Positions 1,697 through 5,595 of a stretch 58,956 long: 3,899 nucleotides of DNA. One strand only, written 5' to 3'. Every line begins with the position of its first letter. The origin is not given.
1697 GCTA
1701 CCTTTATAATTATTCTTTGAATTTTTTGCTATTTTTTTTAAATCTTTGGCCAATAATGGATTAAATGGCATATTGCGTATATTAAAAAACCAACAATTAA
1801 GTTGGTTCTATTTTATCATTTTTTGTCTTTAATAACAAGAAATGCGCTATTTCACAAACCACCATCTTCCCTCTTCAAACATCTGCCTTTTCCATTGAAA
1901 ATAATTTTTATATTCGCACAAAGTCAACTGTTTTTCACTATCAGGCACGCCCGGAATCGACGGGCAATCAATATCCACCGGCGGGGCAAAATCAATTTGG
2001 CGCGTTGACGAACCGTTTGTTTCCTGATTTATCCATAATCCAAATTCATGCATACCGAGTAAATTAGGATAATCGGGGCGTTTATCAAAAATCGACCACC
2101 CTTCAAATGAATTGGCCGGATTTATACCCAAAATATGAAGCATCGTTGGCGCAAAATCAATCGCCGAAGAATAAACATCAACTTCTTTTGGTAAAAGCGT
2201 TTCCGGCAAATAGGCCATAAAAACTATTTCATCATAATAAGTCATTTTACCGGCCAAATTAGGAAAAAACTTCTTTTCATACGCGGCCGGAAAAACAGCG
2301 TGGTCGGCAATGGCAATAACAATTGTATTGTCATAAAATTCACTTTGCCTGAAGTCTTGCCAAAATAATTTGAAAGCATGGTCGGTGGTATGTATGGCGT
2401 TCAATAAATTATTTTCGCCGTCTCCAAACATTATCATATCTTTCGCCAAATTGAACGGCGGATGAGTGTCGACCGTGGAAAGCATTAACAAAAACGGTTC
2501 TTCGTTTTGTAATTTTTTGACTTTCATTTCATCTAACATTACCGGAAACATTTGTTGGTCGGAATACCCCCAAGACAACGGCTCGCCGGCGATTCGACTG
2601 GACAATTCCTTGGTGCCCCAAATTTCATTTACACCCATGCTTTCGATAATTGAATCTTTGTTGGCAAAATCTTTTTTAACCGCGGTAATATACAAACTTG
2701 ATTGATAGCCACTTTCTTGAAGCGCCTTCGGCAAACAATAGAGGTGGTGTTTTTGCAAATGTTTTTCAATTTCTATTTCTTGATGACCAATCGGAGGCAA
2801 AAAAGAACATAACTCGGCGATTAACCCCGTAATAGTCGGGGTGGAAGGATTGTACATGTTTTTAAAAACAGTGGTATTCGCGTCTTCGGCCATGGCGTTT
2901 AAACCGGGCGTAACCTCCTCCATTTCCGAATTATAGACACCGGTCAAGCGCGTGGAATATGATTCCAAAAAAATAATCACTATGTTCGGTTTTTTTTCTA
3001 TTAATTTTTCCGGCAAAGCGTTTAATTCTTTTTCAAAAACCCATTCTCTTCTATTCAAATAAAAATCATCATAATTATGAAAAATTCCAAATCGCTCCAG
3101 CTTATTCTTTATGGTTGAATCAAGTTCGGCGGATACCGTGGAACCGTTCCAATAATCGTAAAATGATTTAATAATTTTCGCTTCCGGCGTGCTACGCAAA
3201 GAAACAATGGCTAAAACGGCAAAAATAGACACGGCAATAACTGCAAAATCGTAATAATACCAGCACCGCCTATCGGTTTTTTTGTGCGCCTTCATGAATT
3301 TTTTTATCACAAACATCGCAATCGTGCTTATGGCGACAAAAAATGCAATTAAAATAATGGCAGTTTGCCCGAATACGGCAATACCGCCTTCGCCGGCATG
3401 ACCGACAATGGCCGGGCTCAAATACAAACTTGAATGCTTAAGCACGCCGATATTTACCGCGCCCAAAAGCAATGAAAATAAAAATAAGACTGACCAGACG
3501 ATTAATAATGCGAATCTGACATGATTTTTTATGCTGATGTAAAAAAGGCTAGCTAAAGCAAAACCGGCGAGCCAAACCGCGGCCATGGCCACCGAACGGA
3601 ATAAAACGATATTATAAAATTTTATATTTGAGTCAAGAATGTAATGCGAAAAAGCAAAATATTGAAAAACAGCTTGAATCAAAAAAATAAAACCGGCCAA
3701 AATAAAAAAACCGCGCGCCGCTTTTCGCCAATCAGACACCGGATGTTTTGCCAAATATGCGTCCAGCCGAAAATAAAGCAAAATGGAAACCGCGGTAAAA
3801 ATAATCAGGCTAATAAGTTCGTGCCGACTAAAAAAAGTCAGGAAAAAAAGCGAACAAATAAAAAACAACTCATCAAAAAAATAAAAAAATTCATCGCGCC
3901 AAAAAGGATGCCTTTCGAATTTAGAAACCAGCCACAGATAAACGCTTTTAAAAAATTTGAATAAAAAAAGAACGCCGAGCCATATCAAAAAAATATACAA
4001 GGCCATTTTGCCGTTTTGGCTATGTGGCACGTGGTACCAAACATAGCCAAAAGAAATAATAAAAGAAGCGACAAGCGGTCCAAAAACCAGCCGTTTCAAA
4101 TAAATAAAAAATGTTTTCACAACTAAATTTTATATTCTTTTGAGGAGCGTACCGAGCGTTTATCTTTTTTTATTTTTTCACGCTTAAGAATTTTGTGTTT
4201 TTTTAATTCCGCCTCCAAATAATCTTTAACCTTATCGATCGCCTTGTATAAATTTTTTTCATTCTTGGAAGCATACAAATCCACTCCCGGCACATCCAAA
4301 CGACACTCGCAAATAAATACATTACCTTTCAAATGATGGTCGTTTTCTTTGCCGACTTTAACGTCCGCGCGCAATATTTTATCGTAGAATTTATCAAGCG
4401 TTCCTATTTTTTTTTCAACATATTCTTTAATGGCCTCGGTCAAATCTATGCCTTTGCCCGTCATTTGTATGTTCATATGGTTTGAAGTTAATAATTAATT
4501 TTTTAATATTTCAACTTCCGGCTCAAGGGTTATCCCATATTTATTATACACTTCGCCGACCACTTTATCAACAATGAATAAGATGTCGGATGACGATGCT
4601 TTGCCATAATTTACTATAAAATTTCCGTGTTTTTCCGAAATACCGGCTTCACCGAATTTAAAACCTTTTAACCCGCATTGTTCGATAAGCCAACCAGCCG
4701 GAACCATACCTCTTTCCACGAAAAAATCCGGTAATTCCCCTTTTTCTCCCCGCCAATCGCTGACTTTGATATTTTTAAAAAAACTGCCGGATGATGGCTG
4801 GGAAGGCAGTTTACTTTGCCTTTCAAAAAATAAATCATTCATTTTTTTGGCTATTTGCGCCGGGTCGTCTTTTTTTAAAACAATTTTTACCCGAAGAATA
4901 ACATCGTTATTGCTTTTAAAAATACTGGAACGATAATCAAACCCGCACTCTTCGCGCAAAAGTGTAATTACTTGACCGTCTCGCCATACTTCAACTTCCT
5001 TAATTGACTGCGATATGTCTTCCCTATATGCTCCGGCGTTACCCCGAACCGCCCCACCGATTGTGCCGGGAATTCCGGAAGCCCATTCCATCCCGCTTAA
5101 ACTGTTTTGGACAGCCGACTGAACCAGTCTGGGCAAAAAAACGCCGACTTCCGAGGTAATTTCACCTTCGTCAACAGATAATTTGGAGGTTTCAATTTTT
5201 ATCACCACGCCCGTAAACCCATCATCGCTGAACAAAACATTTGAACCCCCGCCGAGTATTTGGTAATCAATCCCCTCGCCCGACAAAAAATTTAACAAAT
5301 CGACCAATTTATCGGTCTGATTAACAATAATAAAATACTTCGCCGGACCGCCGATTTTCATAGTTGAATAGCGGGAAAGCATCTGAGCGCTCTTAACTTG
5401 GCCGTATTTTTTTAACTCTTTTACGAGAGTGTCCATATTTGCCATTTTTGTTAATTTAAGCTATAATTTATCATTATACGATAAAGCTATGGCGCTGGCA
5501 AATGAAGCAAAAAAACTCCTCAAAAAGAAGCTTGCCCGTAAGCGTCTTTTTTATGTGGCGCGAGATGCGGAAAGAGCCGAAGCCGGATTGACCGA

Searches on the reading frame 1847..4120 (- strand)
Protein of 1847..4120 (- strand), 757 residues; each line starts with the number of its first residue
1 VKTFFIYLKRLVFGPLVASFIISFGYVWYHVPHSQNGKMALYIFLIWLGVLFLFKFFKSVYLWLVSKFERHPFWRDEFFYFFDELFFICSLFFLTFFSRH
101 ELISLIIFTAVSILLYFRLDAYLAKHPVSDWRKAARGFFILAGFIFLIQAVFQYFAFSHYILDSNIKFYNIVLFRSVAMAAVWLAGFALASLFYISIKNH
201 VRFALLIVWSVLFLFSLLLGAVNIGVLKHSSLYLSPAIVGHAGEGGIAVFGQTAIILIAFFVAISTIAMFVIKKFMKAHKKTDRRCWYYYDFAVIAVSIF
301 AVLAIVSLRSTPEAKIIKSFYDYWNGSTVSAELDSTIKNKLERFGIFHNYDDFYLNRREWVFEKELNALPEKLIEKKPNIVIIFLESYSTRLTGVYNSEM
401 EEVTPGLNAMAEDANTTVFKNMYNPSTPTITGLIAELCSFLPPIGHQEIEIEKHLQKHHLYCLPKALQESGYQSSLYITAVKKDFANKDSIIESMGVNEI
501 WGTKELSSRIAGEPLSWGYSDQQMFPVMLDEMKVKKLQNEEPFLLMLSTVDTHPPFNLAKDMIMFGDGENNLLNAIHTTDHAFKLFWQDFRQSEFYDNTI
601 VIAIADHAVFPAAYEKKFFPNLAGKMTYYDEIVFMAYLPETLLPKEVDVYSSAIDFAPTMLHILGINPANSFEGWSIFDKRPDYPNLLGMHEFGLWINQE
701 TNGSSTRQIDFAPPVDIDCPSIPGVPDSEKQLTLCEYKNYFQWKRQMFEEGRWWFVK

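Call 14: search_protein_families(library=pfam, proteins=[window:1847-4120:-], max_evalue=0.00001)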
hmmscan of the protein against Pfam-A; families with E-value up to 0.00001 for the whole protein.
window:1847-4120:- (757 aa): 1 family
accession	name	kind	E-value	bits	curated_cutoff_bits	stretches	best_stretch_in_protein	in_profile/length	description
PF00884.28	Sulfatase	-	3.7e-28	99.1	25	1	378-666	1-301/301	Sulfatase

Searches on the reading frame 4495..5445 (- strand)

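Call 14: search_protein_families(library=pfam, proteins=[window:4495-5445:-], max_evalue=0.00001)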
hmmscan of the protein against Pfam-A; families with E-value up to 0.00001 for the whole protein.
window:4495-5445:- (316 aa): 2 families
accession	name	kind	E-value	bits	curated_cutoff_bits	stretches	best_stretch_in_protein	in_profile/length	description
PF02873.21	MurB_C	-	1.1e-29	102.9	27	1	197-314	1-99/99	UDP-N-acetylenolpyruvoylglucosamine reductase, C-terminal domain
PF01565.28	FAD_binding_4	-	3.9e-19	69.2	26.4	1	36-160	2-136/139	FAD binding domain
